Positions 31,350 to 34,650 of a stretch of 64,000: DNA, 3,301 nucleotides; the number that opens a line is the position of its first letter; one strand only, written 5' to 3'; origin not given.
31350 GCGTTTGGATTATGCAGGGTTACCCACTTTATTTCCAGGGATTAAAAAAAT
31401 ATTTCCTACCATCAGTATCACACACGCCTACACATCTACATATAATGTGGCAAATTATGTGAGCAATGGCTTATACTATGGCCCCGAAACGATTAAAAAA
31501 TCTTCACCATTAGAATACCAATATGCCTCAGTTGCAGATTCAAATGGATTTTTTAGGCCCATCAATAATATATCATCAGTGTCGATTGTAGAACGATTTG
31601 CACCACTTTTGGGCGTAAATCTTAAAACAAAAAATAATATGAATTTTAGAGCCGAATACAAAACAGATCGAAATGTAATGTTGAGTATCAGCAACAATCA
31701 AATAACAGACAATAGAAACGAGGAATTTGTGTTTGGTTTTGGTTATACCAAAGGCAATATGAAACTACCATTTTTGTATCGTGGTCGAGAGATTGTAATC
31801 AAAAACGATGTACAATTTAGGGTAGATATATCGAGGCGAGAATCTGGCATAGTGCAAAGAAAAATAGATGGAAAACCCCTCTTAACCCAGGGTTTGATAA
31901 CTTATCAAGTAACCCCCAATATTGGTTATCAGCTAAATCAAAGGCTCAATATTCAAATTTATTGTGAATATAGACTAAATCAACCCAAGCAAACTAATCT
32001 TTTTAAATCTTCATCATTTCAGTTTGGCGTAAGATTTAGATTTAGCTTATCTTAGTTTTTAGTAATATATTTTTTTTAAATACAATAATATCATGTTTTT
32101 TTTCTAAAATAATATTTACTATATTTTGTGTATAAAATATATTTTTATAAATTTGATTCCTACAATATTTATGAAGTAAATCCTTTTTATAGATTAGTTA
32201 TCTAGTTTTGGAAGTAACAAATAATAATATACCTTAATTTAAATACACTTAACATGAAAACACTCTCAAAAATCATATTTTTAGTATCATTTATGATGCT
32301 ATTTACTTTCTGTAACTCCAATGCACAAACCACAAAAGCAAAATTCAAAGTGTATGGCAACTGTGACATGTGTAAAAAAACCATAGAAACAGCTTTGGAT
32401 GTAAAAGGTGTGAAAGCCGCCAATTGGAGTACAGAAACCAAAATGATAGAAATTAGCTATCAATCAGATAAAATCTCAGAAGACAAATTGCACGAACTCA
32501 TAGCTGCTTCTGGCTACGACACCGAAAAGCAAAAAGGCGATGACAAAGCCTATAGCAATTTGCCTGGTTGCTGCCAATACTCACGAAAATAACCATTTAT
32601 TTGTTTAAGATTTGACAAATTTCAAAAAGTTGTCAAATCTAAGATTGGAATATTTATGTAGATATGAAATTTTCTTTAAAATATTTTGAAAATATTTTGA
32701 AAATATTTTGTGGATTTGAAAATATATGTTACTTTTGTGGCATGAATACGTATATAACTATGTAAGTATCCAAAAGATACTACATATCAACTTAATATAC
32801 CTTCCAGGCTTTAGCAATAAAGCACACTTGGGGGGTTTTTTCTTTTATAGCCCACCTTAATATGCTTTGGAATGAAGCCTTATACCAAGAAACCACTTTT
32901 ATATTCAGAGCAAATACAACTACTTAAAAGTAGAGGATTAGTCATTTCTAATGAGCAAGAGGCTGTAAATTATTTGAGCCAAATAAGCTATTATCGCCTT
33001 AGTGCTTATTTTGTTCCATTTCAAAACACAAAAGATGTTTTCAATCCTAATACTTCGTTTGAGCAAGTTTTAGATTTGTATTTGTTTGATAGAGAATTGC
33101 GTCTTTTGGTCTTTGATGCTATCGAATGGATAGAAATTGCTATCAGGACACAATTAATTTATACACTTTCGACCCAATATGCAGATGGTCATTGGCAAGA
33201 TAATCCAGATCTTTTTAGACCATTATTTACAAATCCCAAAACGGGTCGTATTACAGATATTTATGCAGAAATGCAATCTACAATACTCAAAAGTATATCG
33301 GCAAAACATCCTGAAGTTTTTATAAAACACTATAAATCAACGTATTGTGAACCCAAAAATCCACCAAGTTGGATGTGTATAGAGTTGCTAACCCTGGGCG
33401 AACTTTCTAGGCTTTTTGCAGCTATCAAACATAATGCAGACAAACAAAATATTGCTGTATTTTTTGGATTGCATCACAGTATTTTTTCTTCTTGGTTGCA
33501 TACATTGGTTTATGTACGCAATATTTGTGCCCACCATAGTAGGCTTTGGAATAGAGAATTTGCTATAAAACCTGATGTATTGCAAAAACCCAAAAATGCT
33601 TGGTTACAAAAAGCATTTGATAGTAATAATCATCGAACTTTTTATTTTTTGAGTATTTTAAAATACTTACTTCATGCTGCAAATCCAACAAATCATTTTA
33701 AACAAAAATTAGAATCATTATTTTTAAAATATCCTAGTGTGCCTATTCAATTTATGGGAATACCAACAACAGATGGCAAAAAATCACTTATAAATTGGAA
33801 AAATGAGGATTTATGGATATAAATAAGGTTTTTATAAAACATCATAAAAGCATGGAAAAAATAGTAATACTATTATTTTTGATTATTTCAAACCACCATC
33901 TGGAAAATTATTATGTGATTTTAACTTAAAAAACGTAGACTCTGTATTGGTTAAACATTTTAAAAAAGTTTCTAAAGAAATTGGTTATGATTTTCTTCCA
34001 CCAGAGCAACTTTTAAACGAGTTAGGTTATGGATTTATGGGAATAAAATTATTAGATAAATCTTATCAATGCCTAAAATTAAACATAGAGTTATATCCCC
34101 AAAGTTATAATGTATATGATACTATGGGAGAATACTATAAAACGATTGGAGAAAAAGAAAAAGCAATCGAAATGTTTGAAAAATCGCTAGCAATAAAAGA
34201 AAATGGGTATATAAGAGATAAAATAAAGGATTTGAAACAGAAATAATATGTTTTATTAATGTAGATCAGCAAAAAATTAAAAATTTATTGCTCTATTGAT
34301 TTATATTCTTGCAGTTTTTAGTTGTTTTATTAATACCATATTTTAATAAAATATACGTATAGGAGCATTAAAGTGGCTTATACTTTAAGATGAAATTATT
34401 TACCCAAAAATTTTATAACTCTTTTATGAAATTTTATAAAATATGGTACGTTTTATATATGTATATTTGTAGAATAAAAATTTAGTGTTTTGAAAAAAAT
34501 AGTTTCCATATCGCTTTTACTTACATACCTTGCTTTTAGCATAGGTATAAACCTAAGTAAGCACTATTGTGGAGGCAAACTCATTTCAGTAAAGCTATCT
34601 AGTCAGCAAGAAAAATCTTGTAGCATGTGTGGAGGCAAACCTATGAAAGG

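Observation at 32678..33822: Abi_2 (AbiD/AbiF-like, HEPN-type) gene with its own promoter, a ~100-nt structured RNA and a terminator in front: candidate RNA-antitoxin / protein-toxin defence module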

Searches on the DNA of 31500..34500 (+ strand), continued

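Call 65: search_rna_families(sources=[L009, L010, L012, L013, L014, L015, L018, L019, L021, L022, L023, L024, L025, L026, L027, L029, L030, L031, L032, L033], threshold=gathering)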
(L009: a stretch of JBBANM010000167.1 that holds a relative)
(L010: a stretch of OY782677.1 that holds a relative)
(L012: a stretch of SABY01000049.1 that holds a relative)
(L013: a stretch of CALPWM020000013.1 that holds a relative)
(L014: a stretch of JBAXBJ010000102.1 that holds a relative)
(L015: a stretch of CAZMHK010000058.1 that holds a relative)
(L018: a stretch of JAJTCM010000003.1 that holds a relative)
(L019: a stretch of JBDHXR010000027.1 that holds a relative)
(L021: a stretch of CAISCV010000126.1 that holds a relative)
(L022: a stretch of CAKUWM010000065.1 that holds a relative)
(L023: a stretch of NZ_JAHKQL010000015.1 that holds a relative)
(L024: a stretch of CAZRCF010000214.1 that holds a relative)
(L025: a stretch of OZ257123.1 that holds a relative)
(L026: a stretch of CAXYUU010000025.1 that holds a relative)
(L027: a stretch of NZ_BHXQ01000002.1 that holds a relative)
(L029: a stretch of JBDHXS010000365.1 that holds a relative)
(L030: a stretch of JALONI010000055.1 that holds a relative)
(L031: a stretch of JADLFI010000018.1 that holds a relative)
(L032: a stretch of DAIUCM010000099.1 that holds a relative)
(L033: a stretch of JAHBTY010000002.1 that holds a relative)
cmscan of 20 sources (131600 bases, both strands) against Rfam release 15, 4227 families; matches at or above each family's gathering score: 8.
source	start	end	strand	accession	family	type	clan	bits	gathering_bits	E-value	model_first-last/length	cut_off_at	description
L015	1464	1542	-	RF01705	Flavo-1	Gene; sRNA;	-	47.4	42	8.4e-07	1-76/76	no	Flavo-1 RNA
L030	2940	2975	+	RF03085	abiF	Gene; sRNA;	-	44.6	37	0.00013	1-37/37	no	abiF RNA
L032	2938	2974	+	RF03085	abiF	Gene; sRNA;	-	43.4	37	0.00024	1-37/37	no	abiF RNA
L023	2940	2975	+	RF03085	abiF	Gene; sRNA;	-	42.5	37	0.00041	1-37/37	no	abiF RNA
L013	2933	2968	+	RF03085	abiF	Gene; sRNA;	-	42.3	37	0.00047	1-37/37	no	abiF RNA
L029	2187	2222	+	RF03085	abiF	Gene; sRNA;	-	40.2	37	0.0015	1-37/37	no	abiF RNA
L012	2939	2974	+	RF03085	abiF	Gene; sRNA;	-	39.1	37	0.0029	1-37/37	no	abiF RNA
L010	2935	2970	+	RF03085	abiF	Gene; sRNA;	-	37.4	37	0.0075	1-37/37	no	abiF RNA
